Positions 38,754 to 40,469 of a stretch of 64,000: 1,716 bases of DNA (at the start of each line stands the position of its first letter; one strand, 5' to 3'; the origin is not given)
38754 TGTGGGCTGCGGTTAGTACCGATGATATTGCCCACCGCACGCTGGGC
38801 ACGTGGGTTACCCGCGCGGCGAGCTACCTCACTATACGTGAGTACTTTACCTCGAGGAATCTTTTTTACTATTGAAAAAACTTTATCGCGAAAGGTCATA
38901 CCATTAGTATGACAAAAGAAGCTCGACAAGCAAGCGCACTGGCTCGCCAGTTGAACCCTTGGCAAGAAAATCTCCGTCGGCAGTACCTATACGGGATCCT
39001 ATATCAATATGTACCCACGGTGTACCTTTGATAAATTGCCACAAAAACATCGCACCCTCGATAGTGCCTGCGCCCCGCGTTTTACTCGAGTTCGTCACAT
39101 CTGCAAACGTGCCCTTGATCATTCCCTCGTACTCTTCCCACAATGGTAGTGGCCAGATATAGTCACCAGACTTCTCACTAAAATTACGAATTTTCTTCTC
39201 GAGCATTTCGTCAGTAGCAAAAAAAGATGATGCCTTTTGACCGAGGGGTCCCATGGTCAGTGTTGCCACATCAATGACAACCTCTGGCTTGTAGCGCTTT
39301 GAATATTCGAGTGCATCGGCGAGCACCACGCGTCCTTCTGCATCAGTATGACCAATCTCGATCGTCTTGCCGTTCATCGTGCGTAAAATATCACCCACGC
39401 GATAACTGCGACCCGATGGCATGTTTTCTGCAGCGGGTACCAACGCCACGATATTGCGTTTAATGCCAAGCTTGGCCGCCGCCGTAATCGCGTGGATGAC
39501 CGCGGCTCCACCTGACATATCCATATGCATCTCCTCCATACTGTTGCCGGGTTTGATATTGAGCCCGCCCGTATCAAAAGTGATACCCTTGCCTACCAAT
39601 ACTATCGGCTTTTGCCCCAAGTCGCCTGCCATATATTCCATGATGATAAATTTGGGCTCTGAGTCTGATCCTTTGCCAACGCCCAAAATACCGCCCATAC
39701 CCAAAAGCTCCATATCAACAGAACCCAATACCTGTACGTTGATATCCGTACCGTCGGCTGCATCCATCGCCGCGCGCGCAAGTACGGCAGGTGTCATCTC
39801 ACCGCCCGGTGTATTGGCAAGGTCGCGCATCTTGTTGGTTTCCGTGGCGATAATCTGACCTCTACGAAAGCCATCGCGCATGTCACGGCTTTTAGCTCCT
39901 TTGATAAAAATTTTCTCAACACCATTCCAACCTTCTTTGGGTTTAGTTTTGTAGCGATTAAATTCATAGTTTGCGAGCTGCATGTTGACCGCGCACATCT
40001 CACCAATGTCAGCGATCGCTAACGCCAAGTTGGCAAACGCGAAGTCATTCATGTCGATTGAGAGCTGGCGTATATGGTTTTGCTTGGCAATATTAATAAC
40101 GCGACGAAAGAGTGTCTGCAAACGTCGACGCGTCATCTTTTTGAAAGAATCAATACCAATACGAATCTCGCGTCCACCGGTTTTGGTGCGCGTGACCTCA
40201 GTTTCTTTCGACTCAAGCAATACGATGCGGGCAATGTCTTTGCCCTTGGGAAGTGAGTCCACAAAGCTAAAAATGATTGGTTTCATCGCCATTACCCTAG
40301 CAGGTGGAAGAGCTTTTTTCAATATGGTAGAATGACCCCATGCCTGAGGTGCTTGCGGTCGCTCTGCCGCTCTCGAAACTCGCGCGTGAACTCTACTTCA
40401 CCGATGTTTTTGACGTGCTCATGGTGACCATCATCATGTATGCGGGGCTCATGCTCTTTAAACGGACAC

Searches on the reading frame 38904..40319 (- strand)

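Call 3: search_protein_families(library=pfam, proteins=[window:38904-40319:-], max_evalue=1)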
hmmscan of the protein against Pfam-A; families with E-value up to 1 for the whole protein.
window:38904-40319:- (471 aa): 3 families
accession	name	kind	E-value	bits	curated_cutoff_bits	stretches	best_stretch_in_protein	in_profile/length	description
PF00883.26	Peptidase_M17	-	1.4e-104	350.1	25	1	164-465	3-310/310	Cytosol aminopeptidase family, catalytic domain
PF02789.23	Peptidase_M17_N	-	3.2e-05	24.3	23.4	1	54-127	58-129/129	Cytosol aminopeptidase family, N-terminal domain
PF05065.19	Phage_capsid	-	0.051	13.4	24.2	1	341-419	144-218/280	Phage capsid family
